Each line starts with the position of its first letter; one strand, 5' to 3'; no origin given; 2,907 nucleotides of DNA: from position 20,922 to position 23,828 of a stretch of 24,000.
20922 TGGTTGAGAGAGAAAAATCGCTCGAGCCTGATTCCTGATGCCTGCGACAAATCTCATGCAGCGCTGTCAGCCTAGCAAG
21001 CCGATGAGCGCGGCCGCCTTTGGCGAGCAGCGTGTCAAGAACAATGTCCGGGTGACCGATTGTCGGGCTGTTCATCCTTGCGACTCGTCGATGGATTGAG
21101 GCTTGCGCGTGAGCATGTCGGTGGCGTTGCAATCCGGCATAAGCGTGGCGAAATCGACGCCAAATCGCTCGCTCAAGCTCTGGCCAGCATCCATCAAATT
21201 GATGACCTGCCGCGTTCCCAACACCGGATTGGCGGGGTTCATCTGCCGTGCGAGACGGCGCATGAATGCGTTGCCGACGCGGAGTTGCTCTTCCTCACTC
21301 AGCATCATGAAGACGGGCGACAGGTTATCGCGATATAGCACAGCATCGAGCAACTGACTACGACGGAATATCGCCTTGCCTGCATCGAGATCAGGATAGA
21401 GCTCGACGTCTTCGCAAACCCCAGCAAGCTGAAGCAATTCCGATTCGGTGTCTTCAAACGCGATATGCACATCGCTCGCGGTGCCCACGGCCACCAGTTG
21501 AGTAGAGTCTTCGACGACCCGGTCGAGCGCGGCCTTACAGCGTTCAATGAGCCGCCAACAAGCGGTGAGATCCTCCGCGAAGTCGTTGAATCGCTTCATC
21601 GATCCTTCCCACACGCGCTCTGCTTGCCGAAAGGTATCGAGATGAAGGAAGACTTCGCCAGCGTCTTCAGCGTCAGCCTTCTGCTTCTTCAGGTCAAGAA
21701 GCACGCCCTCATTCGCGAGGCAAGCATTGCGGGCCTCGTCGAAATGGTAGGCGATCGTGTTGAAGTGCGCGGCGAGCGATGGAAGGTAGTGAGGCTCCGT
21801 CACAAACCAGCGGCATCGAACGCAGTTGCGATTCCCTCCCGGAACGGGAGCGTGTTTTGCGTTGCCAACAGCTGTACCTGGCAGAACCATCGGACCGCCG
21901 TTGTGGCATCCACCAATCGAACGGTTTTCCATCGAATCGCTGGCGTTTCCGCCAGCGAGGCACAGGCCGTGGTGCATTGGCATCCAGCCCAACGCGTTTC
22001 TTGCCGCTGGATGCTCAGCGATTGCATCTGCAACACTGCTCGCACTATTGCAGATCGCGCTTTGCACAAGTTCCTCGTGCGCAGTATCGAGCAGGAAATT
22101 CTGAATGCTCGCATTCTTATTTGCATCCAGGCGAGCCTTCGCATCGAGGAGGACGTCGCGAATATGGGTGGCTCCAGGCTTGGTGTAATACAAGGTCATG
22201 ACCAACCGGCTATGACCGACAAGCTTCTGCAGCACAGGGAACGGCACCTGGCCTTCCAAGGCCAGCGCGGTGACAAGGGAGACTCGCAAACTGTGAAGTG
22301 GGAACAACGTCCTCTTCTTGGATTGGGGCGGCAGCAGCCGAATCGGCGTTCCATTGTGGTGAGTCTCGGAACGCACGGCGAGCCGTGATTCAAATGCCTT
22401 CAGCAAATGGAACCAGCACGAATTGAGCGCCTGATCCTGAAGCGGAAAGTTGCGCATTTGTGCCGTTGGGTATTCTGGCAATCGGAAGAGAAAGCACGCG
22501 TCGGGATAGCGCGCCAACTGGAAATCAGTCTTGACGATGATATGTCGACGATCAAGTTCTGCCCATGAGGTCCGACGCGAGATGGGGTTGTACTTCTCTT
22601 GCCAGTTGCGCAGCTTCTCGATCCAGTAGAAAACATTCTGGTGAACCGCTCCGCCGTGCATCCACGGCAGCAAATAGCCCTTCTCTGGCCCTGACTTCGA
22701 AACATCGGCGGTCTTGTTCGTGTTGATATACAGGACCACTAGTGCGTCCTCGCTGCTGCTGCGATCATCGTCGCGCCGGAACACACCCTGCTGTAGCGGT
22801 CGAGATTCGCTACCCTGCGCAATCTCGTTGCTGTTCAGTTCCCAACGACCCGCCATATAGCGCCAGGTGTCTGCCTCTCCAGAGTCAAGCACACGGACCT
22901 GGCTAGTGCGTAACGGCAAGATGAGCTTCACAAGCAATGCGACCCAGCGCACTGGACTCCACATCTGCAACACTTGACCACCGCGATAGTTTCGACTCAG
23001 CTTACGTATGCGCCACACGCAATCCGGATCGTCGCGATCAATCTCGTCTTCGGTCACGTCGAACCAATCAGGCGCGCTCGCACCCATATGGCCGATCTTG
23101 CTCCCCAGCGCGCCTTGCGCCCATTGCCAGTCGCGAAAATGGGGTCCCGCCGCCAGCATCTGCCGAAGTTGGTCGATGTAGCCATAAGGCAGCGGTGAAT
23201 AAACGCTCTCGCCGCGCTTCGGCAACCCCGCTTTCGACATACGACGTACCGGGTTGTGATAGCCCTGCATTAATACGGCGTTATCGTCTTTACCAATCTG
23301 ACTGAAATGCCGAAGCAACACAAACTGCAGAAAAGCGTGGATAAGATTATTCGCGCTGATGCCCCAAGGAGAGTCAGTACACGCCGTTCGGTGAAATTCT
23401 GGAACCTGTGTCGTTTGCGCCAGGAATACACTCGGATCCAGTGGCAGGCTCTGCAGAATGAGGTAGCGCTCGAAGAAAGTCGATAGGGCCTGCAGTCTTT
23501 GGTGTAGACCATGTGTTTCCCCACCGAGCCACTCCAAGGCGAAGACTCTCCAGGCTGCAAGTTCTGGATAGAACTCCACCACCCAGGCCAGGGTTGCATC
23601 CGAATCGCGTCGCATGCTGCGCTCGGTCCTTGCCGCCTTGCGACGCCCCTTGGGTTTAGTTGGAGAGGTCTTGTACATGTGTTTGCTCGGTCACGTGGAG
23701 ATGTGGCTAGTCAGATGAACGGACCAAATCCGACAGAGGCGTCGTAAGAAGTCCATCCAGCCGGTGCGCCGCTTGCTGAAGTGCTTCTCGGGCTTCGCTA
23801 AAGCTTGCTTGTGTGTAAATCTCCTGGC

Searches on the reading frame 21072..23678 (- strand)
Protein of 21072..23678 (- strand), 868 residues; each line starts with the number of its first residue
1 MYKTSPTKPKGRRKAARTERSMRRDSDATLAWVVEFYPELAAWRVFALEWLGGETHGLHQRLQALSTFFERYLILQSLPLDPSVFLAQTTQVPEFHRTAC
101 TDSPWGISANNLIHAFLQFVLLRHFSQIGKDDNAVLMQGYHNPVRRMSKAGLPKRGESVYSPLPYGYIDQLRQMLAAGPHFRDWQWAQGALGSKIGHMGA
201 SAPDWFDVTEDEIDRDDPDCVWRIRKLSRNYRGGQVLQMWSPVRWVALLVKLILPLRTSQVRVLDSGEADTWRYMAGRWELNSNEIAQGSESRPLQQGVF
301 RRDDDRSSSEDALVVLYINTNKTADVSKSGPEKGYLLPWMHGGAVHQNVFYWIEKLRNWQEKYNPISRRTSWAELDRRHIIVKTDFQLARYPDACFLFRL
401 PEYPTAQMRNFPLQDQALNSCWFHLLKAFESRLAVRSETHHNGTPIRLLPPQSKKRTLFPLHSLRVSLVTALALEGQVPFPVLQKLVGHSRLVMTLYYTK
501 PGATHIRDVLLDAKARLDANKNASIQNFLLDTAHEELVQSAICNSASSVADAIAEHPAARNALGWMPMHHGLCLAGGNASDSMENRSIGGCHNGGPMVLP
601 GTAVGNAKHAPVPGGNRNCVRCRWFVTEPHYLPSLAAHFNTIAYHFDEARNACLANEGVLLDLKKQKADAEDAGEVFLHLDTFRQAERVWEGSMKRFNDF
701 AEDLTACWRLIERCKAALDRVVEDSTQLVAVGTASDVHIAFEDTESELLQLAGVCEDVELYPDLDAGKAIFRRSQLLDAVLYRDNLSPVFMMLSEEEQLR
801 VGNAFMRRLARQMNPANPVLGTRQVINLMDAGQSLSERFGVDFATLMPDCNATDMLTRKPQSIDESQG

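Call 5: search_protein_families(library=pfam, proteins=[window:21072-23678:-], max_evalue=0.1)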
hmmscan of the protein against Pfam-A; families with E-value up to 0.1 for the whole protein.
window:21072-23678:- (868 aa): 3 families
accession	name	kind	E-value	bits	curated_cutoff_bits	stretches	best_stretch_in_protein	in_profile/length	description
PF13009.11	Integrase_2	-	2e-126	421.9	25.4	1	38-372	1-326/327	Putative integrase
PF00589.27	Phage_integrase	-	0.00016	22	27.1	1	459-501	127-168/172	Phage integrase family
PF04250.19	DUF429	-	0.057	13.6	23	0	25-74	121-167/214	Protein of unknown function (DUF429)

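Call 6: search_protein_families(library=ncbifam, proteins=[window:21072-23678:-], max_evalue=0.1)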
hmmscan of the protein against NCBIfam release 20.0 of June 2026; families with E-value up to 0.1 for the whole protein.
window:21072-23678:- (868 aa): 5 families
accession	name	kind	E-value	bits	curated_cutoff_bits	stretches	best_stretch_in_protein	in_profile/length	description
NF047926.1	integrase_GmtZ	equivalog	5.6e-299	993.6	600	1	27-835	1-784/784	gamma-mobile-trio integrase GmtZ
TIGR02224.1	recomb_XerC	equivalog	0.05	13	335.15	1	462-513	239-289/295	tyrosine recombinase XerC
NF001399.0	PRK00283.1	subfamily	0.054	12.7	279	1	462-512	245-294/300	tyrosine recombinase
NF040815.2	recomb_XerA_Arch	equivalog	0.09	12.3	220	0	462-507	216-260/263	site-specific tyrosine recombinase/integron integrase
NF005610.0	PRK07362.1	equivalog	0.099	11.2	585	0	771-826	143-198/474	NADP-dependent isocitrate dehydrogenase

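Call 7: search_protein_families(library=padloc, proteins=[window:21072-23678:-], max_evalue=0.1)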
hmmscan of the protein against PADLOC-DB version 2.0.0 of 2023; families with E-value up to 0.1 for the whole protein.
window:21072-23678:- (868 aa): 0 families
